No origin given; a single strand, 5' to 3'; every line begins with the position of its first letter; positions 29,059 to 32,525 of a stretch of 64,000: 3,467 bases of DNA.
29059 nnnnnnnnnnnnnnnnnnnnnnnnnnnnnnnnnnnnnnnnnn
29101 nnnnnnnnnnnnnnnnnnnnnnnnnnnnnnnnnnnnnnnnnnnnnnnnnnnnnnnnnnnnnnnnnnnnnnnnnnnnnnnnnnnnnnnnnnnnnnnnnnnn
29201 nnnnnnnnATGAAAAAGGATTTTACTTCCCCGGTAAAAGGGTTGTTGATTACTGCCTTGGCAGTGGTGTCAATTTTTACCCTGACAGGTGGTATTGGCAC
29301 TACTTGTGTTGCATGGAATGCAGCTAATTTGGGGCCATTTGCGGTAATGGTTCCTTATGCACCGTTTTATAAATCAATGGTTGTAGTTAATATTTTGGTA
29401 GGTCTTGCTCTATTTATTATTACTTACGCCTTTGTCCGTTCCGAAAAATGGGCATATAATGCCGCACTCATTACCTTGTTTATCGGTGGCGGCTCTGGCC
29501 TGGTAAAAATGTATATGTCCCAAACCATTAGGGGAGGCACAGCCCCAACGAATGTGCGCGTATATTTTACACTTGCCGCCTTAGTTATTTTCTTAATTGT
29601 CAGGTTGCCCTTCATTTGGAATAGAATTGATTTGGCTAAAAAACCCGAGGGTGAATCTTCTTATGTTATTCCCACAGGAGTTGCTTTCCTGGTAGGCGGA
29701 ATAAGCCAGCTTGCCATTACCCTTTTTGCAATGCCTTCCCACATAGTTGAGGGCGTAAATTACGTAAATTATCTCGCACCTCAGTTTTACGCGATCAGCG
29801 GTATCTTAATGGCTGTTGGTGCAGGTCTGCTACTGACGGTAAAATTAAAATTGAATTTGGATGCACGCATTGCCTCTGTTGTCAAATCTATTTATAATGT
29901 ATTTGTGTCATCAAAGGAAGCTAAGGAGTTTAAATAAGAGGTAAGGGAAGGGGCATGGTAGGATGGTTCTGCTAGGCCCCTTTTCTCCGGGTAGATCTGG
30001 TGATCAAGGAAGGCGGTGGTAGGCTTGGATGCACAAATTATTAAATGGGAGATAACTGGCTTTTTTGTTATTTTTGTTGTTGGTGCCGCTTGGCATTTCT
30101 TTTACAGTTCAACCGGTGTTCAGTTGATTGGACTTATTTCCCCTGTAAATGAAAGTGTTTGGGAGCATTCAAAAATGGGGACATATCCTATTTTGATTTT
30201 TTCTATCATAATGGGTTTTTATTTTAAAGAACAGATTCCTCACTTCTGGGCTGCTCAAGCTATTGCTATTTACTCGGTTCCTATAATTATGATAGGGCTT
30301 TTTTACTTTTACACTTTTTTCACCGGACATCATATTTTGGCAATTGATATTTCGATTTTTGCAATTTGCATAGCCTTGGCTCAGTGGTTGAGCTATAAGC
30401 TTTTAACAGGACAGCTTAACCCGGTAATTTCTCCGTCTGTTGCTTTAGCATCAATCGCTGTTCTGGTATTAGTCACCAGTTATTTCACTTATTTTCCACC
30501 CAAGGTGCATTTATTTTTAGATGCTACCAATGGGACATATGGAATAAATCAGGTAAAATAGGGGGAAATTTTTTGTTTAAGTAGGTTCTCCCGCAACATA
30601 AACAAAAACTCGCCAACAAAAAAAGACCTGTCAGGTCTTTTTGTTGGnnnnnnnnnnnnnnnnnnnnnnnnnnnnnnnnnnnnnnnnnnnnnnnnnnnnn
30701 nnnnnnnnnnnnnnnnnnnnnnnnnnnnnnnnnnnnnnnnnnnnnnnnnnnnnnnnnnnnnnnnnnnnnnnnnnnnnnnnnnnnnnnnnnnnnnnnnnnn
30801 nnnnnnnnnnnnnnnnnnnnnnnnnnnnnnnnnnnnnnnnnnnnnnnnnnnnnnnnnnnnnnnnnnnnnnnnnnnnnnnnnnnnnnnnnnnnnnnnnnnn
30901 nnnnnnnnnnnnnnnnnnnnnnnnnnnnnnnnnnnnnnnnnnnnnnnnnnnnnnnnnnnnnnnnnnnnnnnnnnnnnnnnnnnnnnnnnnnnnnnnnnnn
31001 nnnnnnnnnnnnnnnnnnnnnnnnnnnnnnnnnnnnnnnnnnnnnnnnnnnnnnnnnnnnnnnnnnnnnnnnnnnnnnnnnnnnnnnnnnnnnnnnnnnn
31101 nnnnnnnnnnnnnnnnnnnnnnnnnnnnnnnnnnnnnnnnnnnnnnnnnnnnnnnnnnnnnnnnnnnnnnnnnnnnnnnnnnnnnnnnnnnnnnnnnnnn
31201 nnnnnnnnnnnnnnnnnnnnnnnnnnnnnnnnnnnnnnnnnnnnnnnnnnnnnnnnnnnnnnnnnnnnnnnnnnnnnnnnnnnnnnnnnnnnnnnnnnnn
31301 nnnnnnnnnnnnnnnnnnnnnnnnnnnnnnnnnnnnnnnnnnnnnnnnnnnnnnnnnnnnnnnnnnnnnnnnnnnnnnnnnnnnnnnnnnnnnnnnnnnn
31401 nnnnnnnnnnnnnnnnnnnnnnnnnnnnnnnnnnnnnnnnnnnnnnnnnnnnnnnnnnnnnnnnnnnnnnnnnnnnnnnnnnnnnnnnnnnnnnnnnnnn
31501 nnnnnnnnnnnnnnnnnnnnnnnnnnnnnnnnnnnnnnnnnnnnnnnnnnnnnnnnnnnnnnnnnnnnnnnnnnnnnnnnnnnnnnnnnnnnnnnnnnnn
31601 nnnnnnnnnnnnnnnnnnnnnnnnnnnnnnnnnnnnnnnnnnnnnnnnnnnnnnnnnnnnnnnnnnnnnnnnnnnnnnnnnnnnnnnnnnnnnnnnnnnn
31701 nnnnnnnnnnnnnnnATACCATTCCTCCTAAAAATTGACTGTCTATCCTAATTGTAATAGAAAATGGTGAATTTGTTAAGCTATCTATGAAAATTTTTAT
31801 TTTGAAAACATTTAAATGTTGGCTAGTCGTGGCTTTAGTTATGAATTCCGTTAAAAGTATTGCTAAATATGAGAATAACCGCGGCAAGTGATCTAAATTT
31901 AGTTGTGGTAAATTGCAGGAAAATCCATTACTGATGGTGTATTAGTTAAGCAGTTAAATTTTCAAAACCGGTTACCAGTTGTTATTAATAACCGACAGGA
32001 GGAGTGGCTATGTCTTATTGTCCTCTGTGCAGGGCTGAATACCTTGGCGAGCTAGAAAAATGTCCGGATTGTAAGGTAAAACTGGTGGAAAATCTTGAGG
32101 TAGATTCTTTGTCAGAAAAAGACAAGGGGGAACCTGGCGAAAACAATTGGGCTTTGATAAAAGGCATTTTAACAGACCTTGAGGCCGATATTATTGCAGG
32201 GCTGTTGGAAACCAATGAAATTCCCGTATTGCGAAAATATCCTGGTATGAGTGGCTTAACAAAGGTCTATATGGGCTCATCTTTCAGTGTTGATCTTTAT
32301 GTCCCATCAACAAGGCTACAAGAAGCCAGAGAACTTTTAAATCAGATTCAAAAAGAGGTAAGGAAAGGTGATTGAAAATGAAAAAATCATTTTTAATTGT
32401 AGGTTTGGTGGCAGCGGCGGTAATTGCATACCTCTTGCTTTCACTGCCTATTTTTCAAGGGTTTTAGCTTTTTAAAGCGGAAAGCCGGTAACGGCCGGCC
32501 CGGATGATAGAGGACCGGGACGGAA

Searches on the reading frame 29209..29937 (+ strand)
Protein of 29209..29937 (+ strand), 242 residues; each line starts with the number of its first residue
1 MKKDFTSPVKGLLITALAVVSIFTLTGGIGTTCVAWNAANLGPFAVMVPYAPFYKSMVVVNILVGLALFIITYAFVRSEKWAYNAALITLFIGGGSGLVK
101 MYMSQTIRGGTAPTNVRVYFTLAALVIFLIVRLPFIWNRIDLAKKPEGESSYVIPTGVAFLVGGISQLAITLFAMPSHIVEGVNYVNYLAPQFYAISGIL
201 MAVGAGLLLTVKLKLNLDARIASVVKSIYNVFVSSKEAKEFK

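Call 10: search_protein_families(library=pfam, proteins=[window:29209-29937:+], max_evalue=0.01)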
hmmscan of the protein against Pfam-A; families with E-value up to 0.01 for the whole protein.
window:29209-29937:+ (242 aa): 0 families

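Call 11: search_protein_families(library=ncbifam, proteins=[window:29209-29937:+], max_evalue=0.01)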
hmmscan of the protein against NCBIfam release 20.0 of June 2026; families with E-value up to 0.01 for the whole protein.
window:29209-29937:+ (242 aa): 0 families

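Call 12: find_encoding_contigs(protein=window:29209-29937:+, flank=6000, max_places=10)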
Protein window:29209-29937:+ (242 aa): 3 contigs read that carry it; 2 places shown.
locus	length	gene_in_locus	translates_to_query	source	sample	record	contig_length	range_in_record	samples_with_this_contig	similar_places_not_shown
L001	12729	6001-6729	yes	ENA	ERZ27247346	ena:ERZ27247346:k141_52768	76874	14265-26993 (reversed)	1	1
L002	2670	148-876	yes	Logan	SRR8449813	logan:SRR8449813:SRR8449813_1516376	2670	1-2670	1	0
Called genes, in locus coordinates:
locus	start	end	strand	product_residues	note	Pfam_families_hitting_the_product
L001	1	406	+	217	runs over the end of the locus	PF00596:Aldolase_II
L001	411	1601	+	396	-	PF01053:Cys_Met_Meta_PP, PF00155:Aminotran_1_2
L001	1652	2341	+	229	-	PF02965:Met_synt_B12 (weak)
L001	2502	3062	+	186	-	-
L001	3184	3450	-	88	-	PF07875:Coat_F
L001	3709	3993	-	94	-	-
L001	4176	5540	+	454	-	PF00291:PALP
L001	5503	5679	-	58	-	-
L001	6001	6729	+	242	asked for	-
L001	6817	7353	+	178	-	PF20122:DUF6512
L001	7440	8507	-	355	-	PF07478:Dala_Dala_lig_C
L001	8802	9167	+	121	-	-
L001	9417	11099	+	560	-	PF11845:Tll0287-like (weak), PF00512:HisKA, PF02518:HATPase_c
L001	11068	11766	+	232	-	PF00072:Response_reg, PF00486:Trans_reg_C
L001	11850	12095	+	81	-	PF07561:DUF1540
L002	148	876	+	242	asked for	-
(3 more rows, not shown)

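Call 16: find_homologous_proteins(query=window:29209-29937:+)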
Query window:29209-29937:+ (242 aa): 10 proteins with E <= 0.001 among 4990 candidates.
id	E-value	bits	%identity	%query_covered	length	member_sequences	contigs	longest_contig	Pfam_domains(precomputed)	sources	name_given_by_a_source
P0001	3.9e-148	509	100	100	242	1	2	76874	-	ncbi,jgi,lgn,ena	ncbi:MAG: hypothetical protein WDA53_00600 [Bacillota bacterium]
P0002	2.5e-119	415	80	100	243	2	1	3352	-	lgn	-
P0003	1.2e-118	413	79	100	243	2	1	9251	-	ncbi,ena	-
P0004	7.3e-63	230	47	100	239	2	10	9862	-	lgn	-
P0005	4.8e-53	198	45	90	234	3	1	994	-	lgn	-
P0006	1.6e-44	170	44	88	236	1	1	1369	-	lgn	-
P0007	2.1e-35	140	36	91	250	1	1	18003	-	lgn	-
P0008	1.7e-19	88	32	87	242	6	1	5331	-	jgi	jgi:hypothetical protein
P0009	1.4e-17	82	31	85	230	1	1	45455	-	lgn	-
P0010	2.6e-16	78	31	72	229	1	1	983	-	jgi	-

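Call 17: find_encoding_contigs(protein=P0002, flank=6000)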
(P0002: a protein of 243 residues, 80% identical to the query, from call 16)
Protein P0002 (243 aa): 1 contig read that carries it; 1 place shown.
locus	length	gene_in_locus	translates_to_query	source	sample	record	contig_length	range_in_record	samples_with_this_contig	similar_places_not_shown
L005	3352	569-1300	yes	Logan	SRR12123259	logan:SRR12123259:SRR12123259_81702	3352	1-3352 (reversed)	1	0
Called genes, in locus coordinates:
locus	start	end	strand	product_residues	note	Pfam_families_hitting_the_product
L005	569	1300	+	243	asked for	-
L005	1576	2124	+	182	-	PF20122:DUF6512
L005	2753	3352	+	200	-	?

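Call 18: find_encoding_contigs(protein=P0003, flank=6000)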
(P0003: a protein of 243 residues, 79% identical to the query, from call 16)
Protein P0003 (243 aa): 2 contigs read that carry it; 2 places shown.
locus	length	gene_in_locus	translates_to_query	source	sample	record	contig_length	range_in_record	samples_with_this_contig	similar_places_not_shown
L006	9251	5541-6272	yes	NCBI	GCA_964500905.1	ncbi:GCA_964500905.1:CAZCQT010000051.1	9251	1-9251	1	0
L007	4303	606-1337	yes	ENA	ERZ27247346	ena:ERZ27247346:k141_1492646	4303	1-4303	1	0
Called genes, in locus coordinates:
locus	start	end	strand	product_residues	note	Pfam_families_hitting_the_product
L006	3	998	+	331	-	?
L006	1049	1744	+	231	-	PF02965:Met_synt_B12 (weak)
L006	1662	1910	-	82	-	-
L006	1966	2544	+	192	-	-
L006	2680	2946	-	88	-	PF07875:Coat_F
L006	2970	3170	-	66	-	-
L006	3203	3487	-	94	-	-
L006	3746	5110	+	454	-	PF00291:PALP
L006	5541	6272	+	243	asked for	-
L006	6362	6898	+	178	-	PF20122:DUF6512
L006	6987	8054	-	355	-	PF07478:Dala_Dala_lig_C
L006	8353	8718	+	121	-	-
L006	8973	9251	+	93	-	?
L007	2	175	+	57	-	?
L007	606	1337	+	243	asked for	-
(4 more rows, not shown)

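Call 19: find_encoding_contigs(protein=P0004, flank=6000)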
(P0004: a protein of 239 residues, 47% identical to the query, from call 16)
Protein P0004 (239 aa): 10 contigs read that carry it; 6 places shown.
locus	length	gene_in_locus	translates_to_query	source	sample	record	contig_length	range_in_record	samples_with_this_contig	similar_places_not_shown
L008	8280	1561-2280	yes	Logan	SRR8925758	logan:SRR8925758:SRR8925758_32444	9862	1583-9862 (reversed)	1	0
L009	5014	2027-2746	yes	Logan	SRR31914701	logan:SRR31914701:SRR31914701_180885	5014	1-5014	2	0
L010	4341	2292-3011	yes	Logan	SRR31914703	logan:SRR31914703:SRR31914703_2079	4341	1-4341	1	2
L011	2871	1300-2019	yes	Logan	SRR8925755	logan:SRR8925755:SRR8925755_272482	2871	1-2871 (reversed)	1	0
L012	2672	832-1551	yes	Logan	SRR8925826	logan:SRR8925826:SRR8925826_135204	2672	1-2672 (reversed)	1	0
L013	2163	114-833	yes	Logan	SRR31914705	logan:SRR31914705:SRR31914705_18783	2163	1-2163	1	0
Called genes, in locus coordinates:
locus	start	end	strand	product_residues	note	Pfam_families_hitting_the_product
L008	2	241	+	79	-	?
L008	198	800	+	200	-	-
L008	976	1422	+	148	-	PF01047:MarR, PF12802:MarR_2, PF13463:HTH_27 (weak)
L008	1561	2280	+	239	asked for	-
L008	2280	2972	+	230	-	-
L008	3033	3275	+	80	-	-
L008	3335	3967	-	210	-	PF00440:TetR_N, PF14278:TetR_C_8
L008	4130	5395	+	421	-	PF12698:ABC2_membrane_3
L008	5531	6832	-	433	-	-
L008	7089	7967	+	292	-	PF00781:DAGK_cat, PF19279:YegS_C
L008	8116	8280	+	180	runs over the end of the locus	-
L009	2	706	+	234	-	?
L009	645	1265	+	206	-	-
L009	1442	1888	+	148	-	PF01047:MarR, PF12802:MarR_2, PF13463:HTH_27 (weak)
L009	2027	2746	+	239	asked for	-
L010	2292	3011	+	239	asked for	-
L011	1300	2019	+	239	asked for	-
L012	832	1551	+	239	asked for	-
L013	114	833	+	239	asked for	-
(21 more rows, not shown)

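Call 26: find_encoding_contigs(protein=P0007, flank=5000, max_places=3)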
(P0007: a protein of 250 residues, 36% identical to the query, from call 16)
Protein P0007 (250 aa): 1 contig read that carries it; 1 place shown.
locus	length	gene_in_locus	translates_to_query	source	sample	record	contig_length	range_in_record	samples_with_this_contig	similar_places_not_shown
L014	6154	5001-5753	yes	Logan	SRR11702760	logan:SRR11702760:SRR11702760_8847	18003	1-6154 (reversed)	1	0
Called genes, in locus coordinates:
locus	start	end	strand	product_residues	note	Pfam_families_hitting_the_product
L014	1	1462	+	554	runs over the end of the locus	PF02463:SMC_N, PF03193:RsgA_GTPase (faint), PF13476:AAA_23 (faint), PF00005:ABC_tran, PF00931:NB-ARC (faint), PF13304:AAA_21, PF08352:oligo_HPY, PF00005:ABC_tran, +8 more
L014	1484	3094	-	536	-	PF01368:DHH, PF00571:CBS (weak), PF07085:DRTGG, PF00571:CBS (weak), PF02833:DHHA2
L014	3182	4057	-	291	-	-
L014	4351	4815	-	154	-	-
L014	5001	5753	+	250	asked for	-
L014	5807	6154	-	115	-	?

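Call 27: find_encoding_contigs(protein=P0009, flank=5000, max_places=3)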
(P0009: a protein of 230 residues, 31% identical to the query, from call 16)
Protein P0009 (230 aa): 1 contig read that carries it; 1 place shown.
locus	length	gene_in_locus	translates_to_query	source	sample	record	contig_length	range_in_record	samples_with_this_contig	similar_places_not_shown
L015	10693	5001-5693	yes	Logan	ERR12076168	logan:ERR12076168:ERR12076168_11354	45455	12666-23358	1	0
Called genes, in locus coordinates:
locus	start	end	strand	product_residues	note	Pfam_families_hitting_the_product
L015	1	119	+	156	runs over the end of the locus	-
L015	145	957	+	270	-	-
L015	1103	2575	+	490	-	-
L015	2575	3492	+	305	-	PF03781:FGE-sulfatase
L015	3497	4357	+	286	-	PF01040:UbiA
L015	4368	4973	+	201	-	-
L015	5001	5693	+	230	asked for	-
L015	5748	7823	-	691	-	PF13620:CarboxypepD_reg, PF13715:CarbopepD_reg_2 (faint), PF20773:InhA-like_MAM (faint)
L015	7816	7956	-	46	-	-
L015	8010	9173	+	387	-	PF04015:DUF362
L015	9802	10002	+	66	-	-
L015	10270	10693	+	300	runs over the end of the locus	-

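Call 41: list_cluster_members(proteins=[P0001, P0002, P0003])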
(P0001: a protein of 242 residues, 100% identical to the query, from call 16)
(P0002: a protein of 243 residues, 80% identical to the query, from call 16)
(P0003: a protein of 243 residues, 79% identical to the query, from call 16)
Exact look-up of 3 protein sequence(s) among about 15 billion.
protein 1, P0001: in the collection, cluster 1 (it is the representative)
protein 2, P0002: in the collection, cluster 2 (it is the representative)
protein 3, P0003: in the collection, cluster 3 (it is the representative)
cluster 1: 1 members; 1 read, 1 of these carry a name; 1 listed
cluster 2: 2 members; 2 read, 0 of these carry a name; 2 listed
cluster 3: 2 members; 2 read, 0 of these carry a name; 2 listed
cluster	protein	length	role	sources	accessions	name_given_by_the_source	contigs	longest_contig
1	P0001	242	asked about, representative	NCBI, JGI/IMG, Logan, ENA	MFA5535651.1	MAG: hypothetical protein WDA53_00600 [Bacillota bacterium]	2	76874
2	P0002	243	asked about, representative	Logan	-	-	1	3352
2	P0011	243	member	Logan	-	-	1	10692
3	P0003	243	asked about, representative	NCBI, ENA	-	-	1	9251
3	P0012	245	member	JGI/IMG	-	-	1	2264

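Call 42: find_encoding_contigs(protein=P0011, flank=6000)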
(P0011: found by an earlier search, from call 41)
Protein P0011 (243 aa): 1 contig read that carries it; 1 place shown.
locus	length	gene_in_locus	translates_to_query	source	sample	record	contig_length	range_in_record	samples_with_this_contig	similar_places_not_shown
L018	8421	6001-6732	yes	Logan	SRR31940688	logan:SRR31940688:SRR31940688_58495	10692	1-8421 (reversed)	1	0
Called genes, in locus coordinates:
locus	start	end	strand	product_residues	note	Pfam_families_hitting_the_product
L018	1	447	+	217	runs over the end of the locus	PF00596:Aldolase_II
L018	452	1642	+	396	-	PF01053:Cys_Met_Meta_PP, PF00155:Aminotran_1_2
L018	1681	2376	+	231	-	PF02965:Met_synt_B12 (weak)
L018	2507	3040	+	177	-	-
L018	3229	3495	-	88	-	PF07875:Coat_F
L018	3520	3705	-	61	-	-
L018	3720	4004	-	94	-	-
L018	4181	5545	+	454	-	PF00291:PALP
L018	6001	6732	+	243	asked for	-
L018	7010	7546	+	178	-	PF20122:DUF6512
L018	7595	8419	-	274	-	?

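Call 43: find_encoding_contigs(protein=P0012, flank=6000)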
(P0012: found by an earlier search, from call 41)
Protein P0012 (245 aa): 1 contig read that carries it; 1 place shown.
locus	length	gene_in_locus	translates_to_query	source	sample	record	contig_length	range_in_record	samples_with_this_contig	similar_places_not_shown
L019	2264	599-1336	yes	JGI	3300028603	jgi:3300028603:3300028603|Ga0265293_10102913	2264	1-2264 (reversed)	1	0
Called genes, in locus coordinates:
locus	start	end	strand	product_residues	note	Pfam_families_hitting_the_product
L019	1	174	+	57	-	?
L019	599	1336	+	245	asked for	-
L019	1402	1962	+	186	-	PF20122:DUF6512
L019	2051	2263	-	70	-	?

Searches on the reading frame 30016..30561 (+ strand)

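Call 10: search_protein_families(library=pfam, proteins=[window:30016-30561:+], max_evalue=0.01)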
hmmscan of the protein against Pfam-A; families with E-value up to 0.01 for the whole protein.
window:30016-30561:+ (181 aa): 1 family
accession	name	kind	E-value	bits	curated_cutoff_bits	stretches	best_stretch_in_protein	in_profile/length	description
PF20122.4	DUF6512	-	9.4e-29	101.1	26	1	9-177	10-181/181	Family of unknown function (DUF6512)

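Call 11: search_protein_families(library=ncbifam, proteins=[window:30016-30561:+], max_evalue=0.01)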
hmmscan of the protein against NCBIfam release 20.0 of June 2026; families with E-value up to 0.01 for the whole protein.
window:30016-30561:+ (181 aa): 0 families

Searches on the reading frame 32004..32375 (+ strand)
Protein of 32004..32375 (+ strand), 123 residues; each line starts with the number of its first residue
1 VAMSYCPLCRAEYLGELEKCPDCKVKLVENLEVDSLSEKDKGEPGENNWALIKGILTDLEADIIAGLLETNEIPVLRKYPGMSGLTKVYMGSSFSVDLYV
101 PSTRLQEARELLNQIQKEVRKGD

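Call 10: search_protein_families(library=pfam, proteins=[window:32004-32375:+], max_evalue=0.01)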
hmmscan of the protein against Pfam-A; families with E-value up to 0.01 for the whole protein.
window:32004-32375:+ (123 aa): 1 family
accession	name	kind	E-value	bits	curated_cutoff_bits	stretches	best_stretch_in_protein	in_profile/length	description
PF09413.15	DUF2007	-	8.4e-05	23.1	25.7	1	59-115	11-65/66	Putative prokaryotic signal transducing protein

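Call 11: search_protein_families(library=ncbifam, proteins=[window:32004-32375:+], max_evalue=0.01)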
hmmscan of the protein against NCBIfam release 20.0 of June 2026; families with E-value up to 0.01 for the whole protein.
window:32004-32375:+ (123 aa): 1 family
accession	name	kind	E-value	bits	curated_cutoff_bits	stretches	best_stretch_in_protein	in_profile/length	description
NF049953.1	ribbon_DG_selen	exception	5.1e-09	36.3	130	1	2-113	4-120/172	zinc ribbon-containing (seleno)protein DG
